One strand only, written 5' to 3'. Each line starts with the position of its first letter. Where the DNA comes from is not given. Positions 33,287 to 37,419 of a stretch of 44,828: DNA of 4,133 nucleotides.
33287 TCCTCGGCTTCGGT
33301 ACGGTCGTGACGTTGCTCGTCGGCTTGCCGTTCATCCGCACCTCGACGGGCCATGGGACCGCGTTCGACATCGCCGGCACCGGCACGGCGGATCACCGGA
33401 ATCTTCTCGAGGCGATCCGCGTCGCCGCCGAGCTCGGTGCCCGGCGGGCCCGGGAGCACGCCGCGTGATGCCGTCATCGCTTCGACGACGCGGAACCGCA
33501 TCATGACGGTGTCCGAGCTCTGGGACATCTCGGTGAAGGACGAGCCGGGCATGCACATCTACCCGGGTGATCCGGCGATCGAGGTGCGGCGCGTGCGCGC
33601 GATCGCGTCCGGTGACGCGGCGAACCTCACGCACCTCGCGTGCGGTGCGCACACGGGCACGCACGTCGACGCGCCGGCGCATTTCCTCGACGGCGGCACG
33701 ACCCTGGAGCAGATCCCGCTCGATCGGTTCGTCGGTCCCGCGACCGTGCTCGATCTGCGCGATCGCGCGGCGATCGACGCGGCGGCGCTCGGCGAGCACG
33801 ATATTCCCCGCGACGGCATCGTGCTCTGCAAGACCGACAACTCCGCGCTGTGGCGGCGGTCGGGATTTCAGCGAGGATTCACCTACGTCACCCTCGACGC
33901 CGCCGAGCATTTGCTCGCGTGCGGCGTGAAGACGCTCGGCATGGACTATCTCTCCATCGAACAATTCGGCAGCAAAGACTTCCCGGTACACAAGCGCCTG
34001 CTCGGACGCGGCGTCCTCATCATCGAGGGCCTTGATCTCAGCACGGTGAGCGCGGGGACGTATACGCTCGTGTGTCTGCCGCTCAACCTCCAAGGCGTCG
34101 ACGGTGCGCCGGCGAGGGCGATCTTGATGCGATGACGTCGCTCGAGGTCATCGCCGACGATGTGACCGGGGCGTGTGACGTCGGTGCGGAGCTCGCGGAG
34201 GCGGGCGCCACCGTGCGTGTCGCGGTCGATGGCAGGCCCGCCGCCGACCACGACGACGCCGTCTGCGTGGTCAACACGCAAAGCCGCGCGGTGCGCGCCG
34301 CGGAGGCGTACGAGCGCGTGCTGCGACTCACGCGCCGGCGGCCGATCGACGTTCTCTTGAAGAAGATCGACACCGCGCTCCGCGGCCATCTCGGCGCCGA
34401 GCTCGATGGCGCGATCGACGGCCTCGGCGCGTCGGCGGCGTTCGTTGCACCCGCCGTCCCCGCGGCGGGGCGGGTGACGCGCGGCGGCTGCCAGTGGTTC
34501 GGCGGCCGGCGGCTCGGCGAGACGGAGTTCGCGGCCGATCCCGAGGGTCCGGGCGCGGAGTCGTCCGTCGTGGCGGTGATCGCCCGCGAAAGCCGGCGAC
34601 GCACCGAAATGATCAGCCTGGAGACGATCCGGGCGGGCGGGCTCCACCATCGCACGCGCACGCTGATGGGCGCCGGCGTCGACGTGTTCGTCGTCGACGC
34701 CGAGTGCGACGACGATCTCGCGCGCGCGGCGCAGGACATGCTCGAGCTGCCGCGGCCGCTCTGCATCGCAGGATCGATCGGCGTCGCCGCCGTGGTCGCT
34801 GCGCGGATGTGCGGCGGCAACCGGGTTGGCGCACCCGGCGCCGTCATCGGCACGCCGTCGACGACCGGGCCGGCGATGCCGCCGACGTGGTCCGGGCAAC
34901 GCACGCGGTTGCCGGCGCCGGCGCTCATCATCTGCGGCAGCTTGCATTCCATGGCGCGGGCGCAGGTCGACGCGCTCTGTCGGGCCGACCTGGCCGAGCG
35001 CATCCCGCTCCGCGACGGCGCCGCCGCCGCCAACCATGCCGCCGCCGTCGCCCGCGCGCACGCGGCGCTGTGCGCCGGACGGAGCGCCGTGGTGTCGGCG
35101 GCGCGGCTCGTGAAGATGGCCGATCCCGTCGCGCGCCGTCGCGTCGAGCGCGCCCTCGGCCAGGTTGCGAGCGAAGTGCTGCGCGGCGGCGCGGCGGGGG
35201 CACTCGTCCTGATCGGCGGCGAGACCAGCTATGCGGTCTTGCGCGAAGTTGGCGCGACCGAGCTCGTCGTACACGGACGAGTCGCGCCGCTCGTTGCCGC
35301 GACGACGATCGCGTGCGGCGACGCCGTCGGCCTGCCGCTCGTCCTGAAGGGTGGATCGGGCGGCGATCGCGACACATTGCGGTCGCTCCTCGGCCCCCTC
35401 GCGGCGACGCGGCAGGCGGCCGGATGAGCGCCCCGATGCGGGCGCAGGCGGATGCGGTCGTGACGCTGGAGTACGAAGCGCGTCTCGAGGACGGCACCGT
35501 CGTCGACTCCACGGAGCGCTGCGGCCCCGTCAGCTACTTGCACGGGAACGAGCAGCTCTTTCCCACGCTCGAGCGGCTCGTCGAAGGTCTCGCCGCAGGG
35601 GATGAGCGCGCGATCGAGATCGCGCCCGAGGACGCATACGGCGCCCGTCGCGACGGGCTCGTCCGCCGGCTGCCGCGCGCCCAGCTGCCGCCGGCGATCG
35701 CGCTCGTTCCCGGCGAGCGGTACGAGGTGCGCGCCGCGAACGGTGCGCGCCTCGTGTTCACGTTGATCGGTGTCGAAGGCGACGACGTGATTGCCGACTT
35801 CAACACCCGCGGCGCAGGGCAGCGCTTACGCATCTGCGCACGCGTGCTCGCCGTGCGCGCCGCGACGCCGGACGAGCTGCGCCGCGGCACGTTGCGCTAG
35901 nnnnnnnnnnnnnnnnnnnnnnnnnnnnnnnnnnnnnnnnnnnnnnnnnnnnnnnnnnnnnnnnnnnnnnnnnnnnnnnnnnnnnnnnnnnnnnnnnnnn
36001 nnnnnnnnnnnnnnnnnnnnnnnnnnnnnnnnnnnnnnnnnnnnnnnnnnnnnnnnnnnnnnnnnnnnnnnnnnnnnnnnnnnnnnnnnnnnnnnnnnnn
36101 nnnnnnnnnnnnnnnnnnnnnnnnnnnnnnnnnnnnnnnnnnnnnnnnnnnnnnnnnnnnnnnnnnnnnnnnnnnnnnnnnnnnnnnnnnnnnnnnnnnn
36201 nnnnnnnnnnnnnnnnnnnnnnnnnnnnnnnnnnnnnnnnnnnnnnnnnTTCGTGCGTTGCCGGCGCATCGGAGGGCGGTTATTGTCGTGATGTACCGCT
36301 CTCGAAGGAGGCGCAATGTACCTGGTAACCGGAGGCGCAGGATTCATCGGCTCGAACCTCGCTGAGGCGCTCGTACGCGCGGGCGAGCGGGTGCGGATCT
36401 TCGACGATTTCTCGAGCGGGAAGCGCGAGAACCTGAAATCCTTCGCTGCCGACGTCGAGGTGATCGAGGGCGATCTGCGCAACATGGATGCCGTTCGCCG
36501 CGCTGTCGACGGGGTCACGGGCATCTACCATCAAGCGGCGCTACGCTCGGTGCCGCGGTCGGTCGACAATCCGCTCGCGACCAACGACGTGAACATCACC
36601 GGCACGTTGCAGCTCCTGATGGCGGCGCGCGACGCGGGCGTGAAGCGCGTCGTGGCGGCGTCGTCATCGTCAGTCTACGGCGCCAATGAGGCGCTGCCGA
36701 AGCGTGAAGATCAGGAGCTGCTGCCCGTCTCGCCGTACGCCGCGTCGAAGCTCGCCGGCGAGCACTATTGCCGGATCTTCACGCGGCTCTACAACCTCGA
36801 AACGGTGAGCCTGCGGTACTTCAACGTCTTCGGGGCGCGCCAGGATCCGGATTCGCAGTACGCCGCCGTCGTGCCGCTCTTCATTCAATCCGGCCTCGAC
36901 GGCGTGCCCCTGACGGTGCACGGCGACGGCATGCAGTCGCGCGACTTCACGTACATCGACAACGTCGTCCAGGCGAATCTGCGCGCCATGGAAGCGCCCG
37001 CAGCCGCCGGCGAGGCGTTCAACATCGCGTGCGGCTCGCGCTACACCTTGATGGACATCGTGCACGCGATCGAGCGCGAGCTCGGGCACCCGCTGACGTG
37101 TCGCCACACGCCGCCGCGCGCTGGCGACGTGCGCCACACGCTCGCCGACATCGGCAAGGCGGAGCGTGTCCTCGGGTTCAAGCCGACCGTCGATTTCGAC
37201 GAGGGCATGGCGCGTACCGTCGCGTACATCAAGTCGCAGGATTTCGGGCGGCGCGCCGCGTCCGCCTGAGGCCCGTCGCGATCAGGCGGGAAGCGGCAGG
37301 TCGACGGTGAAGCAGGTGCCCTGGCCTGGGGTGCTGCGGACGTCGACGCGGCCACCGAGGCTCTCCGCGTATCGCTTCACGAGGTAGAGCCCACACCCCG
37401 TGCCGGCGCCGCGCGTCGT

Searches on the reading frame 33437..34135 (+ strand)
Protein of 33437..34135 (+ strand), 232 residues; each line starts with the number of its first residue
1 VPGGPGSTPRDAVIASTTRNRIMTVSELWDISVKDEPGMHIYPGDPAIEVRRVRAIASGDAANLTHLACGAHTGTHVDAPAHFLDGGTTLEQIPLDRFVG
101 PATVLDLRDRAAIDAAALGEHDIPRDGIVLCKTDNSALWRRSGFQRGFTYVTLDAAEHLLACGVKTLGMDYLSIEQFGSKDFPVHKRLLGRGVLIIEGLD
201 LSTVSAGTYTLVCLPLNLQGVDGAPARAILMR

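Call 38: search_protein_families(library=pfam, proteins=[window:33437-34135:+], max_evalue=0.001)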
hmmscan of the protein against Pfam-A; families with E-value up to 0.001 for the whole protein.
window:33437-34135:+ (232 aa): 1 family
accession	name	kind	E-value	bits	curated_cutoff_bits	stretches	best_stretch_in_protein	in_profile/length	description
PF04199.19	Cyclase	-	3.4e-25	89.4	23.1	1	30-175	2-141/142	Putative cyclase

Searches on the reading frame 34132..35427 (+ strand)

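Call 38: search_protein_families(library=pfam, proteins=[window:34132-35427:+], max_evalue=0.001)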
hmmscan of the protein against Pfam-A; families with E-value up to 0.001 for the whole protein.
window:34132-35427:+ (431 aa): 2 families
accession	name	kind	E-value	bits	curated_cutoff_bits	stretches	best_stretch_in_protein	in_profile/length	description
PF07005.16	SBD_N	-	3.8e-46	158.1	25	1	6-220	3-228/230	Sugar-binding N-terminal domain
PF17042.10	NBD_C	-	4.3e-19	70.1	28.3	1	265-416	1-168/168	Nucleotide-binding C-terminal domain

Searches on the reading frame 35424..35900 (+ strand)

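Call 38: search_protein_families(library=pfam, proteins=[window:35424-35900:+], max_evalue=0.001)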
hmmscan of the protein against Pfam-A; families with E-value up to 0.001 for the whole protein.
window:35424-35900:+ (158 aa): 1 family
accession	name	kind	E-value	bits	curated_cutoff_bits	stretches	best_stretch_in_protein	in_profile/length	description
PF00254.34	FKBP_C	-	7.3e-12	45.9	21.1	1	6-77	4-76/94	FKBP-type peptidyl-prolyl cis-trans isomerase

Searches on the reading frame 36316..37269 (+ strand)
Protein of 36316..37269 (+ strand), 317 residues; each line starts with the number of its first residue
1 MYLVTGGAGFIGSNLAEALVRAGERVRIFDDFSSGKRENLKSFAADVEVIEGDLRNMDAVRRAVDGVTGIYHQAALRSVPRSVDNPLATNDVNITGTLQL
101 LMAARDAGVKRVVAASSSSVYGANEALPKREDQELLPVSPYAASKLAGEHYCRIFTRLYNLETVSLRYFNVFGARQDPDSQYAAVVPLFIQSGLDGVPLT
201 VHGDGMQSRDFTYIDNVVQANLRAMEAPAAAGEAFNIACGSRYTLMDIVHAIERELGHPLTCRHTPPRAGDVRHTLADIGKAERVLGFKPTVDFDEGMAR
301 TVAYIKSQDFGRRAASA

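Call 38: search_protein_families(library=pfam, proteins=[window:36316-37269:+], max_evalue=0.001)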
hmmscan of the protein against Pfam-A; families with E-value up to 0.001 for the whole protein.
window:36316-37269:+ (317 aa): 10 families
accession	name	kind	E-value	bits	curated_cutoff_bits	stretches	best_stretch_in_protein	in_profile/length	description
PF01370.27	Epimerase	-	1.2e-63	215.1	20.9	1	3-238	2-240/240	NAD dependent epimerase/dehydratase family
PF16363.11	GDP_Man_Dehyd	-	2.5e-59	201.8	27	1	3-300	1-331/332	GDP-mannose 4,6 dehydratase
PF01073.25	3Beta_HSD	-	5.2e-27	95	22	1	3-235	1-246/280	3-beta hydroxysteroid dehydrogenase/isomerase family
PF02719.21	Polysacc_synt_2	-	5.7e-20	72.1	20.2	1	3-256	2-247/293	Polysaccharide biosynthesis protein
PF04321.23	RmlD_sub_bind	-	5.7e-13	49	27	1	3-229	4-201/287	RmlD substrate binding domain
PF13460.12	NAD_binding_10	-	1.3e-11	45.1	27.2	1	6-152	1-131/184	NAD(P)H-binding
PF05368.20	NmrA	-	1.1e-10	42.1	27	1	3-266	6-244/298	NmrA-like family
PF07993.18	NAD_binding_4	-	3.8e-08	33.2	20.1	1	4-178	1-214/258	Male sterility protein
PF08659.16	KR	-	7.2e-06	26.5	22.6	1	1-118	2-137/180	KR domain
PF00106.31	adh_short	-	7.8e-06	25.9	26.6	1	3-69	4-73/195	short chain dehydrogenase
